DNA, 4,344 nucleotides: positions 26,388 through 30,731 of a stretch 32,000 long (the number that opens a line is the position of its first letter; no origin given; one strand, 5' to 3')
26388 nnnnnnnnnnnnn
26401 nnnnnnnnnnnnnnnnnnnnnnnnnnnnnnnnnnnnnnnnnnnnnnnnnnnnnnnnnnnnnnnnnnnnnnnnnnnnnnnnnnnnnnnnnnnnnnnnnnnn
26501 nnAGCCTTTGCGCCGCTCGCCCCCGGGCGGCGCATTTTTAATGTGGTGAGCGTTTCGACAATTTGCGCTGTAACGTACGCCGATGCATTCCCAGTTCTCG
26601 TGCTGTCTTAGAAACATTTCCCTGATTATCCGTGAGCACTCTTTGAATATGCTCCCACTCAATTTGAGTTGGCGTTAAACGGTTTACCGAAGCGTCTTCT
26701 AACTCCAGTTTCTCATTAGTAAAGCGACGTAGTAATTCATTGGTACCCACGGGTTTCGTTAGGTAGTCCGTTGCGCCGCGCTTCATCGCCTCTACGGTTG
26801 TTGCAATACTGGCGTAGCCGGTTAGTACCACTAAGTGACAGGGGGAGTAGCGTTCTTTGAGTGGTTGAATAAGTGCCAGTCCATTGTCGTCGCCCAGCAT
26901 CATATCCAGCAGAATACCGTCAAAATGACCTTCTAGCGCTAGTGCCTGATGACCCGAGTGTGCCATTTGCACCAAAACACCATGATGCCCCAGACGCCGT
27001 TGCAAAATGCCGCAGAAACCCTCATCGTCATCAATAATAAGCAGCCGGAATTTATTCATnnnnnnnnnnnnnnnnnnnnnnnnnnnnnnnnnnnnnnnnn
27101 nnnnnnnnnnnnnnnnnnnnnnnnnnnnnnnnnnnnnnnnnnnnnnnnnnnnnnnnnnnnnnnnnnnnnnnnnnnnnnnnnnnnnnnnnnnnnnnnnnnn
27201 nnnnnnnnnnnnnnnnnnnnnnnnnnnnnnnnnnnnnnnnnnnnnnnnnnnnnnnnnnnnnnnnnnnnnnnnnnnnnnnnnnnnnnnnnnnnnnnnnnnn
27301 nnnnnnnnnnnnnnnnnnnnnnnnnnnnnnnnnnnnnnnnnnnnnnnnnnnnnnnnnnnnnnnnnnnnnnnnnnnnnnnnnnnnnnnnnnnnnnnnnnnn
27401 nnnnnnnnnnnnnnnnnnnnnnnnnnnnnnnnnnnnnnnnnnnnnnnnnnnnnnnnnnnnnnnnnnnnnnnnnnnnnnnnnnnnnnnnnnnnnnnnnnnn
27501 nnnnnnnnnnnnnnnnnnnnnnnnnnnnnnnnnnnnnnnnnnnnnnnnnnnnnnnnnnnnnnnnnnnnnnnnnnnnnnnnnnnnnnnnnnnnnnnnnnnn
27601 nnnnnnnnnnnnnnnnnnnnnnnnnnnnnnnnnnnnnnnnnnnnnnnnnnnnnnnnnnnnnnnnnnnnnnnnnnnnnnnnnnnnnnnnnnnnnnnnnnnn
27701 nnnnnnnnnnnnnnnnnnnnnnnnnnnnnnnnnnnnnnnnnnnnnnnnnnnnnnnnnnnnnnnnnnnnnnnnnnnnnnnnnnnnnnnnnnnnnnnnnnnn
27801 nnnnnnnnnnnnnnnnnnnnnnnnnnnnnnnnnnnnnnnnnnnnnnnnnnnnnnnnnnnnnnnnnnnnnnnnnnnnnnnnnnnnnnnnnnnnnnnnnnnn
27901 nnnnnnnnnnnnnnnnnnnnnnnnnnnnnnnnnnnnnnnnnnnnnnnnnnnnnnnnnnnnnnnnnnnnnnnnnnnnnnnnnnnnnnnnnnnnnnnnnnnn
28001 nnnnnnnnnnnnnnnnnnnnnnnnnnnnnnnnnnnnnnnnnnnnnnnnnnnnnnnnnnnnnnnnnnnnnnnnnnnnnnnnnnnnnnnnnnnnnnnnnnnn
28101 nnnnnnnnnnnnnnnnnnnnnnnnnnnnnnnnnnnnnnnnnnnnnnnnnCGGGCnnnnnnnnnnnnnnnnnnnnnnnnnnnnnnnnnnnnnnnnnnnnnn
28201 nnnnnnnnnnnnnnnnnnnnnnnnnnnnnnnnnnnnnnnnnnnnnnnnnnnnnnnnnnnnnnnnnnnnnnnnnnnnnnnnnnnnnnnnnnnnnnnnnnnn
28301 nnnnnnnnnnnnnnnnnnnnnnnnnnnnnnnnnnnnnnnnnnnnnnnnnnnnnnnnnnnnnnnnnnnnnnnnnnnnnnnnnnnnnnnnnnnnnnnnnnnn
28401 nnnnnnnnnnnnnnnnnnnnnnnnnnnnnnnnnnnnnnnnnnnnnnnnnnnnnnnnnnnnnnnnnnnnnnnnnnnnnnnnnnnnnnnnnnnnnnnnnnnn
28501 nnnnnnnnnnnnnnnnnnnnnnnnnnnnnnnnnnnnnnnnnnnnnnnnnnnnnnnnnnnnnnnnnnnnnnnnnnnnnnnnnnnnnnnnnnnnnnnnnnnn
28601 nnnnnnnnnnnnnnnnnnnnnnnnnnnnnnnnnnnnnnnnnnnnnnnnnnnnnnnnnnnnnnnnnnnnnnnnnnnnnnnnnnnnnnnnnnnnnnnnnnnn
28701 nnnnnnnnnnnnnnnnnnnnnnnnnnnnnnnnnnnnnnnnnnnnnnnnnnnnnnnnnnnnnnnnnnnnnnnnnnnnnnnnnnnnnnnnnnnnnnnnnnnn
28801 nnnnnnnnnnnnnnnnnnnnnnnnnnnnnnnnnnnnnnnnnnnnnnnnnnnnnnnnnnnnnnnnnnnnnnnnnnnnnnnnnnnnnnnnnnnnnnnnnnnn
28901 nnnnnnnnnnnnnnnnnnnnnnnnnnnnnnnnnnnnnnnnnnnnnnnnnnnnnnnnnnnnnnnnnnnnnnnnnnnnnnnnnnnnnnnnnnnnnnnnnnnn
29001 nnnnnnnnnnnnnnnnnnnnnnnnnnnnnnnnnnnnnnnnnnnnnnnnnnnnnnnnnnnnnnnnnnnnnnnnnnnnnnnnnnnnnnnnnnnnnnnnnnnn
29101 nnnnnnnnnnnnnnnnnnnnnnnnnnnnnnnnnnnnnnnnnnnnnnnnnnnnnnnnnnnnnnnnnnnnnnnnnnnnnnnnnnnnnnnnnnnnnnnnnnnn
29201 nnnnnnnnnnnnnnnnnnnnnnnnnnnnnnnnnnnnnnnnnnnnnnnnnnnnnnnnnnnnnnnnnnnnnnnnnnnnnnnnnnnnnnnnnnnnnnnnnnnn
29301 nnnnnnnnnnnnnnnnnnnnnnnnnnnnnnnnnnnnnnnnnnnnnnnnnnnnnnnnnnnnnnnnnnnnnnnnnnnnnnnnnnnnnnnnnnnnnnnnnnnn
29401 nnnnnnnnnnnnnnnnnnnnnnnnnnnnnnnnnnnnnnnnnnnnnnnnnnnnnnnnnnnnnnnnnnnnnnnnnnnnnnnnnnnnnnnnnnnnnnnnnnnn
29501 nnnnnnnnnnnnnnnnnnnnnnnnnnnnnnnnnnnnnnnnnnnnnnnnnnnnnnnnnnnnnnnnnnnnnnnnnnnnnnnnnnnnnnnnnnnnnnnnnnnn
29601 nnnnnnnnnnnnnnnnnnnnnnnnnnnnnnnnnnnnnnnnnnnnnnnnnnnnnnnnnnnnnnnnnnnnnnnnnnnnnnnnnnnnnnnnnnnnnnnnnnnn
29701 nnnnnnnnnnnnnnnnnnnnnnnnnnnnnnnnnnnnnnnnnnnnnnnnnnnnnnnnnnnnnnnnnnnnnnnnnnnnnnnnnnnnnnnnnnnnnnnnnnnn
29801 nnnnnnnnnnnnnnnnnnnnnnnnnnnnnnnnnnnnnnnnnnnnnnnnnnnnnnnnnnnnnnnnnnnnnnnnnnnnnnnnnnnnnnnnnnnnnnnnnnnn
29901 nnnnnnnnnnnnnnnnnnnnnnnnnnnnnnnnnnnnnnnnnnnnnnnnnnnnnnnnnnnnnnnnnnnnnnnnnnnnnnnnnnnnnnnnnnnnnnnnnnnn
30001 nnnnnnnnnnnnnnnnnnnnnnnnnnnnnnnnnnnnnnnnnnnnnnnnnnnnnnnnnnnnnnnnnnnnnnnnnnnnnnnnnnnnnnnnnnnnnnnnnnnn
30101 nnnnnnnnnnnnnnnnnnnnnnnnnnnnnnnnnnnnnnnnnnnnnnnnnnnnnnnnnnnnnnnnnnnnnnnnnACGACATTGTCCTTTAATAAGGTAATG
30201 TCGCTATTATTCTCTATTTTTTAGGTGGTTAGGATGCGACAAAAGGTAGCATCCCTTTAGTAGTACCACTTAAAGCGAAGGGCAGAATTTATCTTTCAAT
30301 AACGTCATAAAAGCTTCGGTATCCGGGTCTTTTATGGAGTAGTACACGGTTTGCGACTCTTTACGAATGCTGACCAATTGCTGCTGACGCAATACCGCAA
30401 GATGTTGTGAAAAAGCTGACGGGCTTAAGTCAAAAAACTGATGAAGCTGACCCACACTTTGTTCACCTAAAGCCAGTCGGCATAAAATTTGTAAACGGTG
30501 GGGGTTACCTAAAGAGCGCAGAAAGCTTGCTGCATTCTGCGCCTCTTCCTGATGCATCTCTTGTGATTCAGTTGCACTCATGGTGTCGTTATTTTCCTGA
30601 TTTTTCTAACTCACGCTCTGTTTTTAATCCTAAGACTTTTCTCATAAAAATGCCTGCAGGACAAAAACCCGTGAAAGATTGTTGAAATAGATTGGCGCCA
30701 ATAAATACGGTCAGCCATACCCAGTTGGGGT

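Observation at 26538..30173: OprC-type copper receptor co-operonic with a RegB/RegA (RoxS/RoxR-like) redox two-component system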

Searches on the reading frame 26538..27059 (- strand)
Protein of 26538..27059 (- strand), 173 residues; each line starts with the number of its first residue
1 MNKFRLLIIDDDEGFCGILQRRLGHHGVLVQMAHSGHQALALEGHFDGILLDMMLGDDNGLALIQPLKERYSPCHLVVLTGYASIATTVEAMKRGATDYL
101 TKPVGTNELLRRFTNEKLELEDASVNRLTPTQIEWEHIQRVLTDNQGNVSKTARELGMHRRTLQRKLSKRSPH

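Call 3: search_protein_families(library=pfam, proteins=[window:26538-27059:-], max_evalue=0.01)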
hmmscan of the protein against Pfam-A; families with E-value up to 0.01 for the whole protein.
window:26538-27059:- (173 aa): 3 families
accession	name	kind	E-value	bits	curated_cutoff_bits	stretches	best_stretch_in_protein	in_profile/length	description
PF00072.30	Response_reg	-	2.2e-20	73.3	30.2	1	7-112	2-109/111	Response regulator receiver domain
PF02954.25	HTH_8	-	7.8e-13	48.4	22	1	131-169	3-41/42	Bacterial regulatory protein, Fis family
PF13556.12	HTH_30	-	6.2e-06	26.3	27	1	140-169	6-35/59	PucR C-terminal helix-turn-helix domain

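Call 4: search_protein_families(library=ncbifam, proteins=[window:26538-27059:-], max_evalue=0.01)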
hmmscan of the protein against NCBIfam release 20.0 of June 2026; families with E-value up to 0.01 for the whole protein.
window:26538-27059:- (173 aa): 92 families (the best 25 are shown)
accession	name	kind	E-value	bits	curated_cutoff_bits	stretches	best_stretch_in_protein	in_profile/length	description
NF033791.1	ActR_PrrA_rreg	equivalog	8.5e-43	146.3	250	1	6-173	4-173/173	ActR/PrrA/RegA family redox response regulator transcription factor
NF007689.0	PRK10365.1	equivalog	4.8e-22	78.3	760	1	3-110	5-114/441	sigma-54-dependent response regulator transcription factor ZraR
NF008469.0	PRK11361.1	equivalog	4.9e-20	71.7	714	1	4-110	5-113/461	acetoacetate metabolism transcriptional regulator AtoC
TIGR01818.1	ntrC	equivalog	1.7e-17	63.4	558.6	1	7-110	2-107/463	nitrogen regulation protein NR(I)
NF053854.1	RespRegPhoBBctds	equivalog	3.6e-17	62.5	270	1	6-155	1-160/225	two-component system response regulator PhoB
NF051870.1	NAssimRespRegNtrX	equivalog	4e-16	59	600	2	6-110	4-112/452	nitrogen assimilation response regulator NtrX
NF041946.1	LuxO_transreg_Vib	equivalog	8.3e-16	57.8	800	1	19-118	12-112/463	quorum-sensing sigma-54 dependent transcriptional regulator LuxO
NF011695.0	PRK15115.1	equivalog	2.9e-15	56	763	1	5-119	8-123/445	two-component system response regulator GlrR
NF045944.1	ResRegRpaBCyano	equivalog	5.2e-15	55.4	330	1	7-152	1-155/229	response regulator transcription factor RpaB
NF007005.1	PRK09468.1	equivalog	7.6e-15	55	331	1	3-113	3-115/237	osmolarity response regulator transcription factor OmpR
NF006900.1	PRK09390.1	equivalog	1.6e-14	53.9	255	1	5-115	6-118/203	response regulator FixJ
NF008199.0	PRK10955.1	equivalog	2.2e-14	54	341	1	5-113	3-111/232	envelope stress response regulator transcription factor CpxR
TIGR01387.1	cztR_silR_copR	subfamily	2.3e-14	53.6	279.2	1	6-161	1-158/218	heavy metal response regulator transcription factor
NF040534.1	resp_reg_YycF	equivalog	4.2e-14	52.3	340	1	5-158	2-156/231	response regulator YycF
NF040689.1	MtrAB_MtrA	equivalog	5e-14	52.2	300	1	6-157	1-153/219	MtrAB system response regulator MtrA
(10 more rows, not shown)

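Call 41: search_solved_structures(query=window:26538-27059:-, show_alignments=2, max_evalue=1e-8)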
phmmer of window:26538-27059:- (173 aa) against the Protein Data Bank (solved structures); distinct sequences matched with E-value up to 1e-8: 30.
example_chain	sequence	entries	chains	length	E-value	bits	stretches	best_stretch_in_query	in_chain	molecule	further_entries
3rqi_A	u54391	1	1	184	8.3e-42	146.6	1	5-170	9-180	Response regulator protein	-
4l4u_A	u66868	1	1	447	2.2e-22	83.4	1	5-110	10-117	Transcriptional regulator (NtrC family)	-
1zy2_A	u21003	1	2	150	6e-22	82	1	5-110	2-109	transcriptional regulator NtrC1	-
1ny5_A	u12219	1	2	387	5.6e-21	78.8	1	6-110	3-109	transcriptional regulator (NtrC family)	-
2zwm_A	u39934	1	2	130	2.9e-13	53.8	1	5-113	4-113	Transcriptional regulatory protein yycF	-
3f6p_A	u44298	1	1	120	3.2e-13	53.6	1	5-113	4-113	Transcriptional regulatory protein yycF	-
4uhj_A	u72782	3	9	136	1e-12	52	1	5-113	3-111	TRANSCRIPTIONAL REGULATORY PROTEIN CPXR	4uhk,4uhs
3q9s_A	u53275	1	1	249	8.4e-12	49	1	1-121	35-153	DNA-binding response regulator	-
6ont_A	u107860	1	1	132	2.9e-11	47.2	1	5-113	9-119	Two-component response regulator 1452 receiver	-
6is3_C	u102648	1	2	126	3.9e-11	46.8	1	5-113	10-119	Response regulator ArlR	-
6is1_A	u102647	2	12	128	4e-11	46.8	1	5-113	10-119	Response regulator ArlR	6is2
1dc7_A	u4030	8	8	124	5.1e-11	46.4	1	6-109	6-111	NITROGEN REGULATION PROTEIN | NITROGEN REGULATION PROTEIN NR(I) | NTRC RECEIVER DOMAIN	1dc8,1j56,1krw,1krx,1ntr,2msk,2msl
6ifh_A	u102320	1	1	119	5.3e-11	46.4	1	5-118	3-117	Sporulation initiation phosphotransferase F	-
3crn_A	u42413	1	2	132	6.3e-11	46.1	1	4-121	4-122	Response regulator receiver domain protein, CheY-like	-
1umq_A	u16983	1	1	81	7.3e-11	45.9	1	125-172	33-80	PHOTOSYNTHETIC APPARATUS REGULATORY PROTEIN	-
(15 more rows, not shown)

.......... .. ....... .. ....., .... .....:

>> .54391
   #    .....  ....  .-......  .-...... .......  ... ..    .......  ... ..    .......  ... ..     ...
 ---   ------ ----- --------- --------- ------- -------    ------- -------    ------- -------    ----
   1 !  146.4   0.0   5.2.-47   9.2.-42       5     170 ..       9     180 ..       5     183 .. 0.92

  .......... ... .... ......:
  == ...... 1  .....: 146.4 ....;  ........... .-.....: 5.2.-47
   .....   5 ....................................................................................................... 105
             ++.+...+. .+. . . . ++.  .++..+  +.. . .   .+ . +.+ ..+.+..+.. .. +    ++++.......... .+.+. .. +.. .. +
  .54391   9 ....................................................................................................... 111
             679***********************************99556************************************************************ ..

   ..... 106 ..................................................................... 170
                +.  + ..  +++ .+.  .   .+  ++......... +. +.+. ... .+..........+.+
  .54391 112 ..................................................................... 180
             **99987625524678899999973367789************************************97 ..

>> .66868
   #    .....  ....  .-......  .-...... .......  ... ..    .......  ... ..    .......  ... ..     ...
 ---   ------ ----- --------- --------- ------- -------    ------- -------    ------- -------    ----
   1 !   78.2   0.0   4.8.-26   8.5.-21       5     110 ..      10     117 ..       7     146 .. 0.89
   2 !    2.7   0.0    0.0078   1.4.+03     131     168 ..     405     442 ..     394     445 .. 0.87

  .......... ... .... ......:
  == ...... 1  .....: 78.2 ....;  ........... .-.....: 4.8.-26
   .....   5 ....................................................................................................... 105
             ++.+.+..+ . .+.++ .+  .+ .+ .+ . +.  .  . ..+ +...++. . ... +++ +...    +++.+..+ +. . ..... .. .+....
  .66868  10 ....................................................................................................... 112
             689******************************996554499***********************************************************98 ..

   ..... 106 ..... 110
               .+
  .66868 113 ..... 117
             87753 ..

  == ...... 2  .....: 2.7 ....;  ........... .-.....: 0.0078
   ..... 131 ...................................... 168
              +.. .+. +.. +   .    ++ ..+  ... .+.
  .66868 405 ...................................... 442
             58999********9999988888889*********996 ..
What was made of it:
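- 26538..27059 (-): RegA-like response regulator, 173 aa: receiver domain plus Fis-type helix-turn-helix, no AAA+ domain. Its start overlaps the kinase stop by 8 nt. The helix-turn-helix is nearly identical to 3RQI (a solved response regulator, E 8e-42, which I take to be a RegA homologue) and matches the PrrA effector domain 1UMQ (call 41).
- On RegA/PrrA/ActR response regulator (NF033791): ..................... against 3RQI .....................; 1UMQ matches at E 7e-11 (call 41).
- Regulator DNA-binding domain: the recognition helix (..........) is the same as in 3RQI, the closest solved homologue (call 41).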

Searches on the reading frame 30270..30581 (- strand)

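Call 3: search_protein_families(library=pfam, proteins=[window:30270-30581:-], max_evalue=0.01)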
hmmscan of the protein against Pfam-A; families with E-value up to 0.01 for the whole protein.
window:30270-30581:- (103 aa): 3 families
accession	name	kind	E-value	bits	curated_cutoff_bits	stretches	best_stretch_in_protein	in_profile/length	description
PF01022.26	HTH_5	-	8.6e-11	42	22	1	26-71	1-46/47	Bacterial regulatory protein, arsR family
PF12840.13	HTH_20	-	1.1e-07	32.2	27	1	24-70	1-48/51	Helix-turn-helix domain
PF12802.13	MarR_2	-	0.005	17.4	27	1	30-73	8-53/61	MarR family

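Call 4: search_protein_families(library=ncbifam, proteins=[window:30270-30581:-], max_evalue=0.01)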
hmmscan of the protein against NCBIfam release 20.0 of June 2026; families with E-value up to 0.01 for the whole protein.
window:30270-30581:- (103 aa): 10 families
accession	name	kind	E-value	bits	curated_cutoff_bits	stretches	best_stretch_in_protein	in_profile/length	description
NF033788.1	HTH_metalloreg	subfamily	6.8e-24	83.5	55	1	18-90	2-75/77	metalloregulator ArsR/SmtB family transcription factor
NF040642.1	sulf_sens_BigR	equivalog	1.5e-17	63.4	155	1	11-100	4-93/95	sulfite-sensing transcriptional repressor BigR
NF033789.1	repress_SdpR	subfamily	5.5e-14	51.8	100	1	21-86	2-67/79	autorepressor SdpR family transcription factor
NF045707.1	Dbac_1936_reg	equivalog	1.3e-09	38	115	1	12-87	2-77/99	ArsR/SmtB-type metalloregulator TsoR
NF052532.1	TransRegPagRBaca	equivalog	1.7e-09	37.7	170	1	7-96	7-96/99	transcriptional repressor PagR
NF047906.1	CdPbTransRegCmtR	equivalog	4e-09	36.3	150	1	19-93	13-87/104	Cd(II)/Pb(II)-sensing metalloregulatory transcriptional regulator CmtR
NF041413.1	ArsR_Rv2640c_fam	equivalog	1.3e-08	35.3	155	1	7-100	22-118/118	Rv2640c family ArsR-like transcriptional regulator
NF007528.0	PRK10141.1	subfamily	1e-05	25.4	97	1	21-84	10-74/117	metalloregulator ArsR/SmtB family transcription factor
TIGR01884.1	cas_HTH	subfamily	0.00032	20.1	60.2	1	8-75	124-191/202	CRISPR-associated CARF protein Csa3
NF053755.1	MsvR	equivalog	0.00061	19.6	220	1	22-76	8-62/236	transcriptional factor MsvR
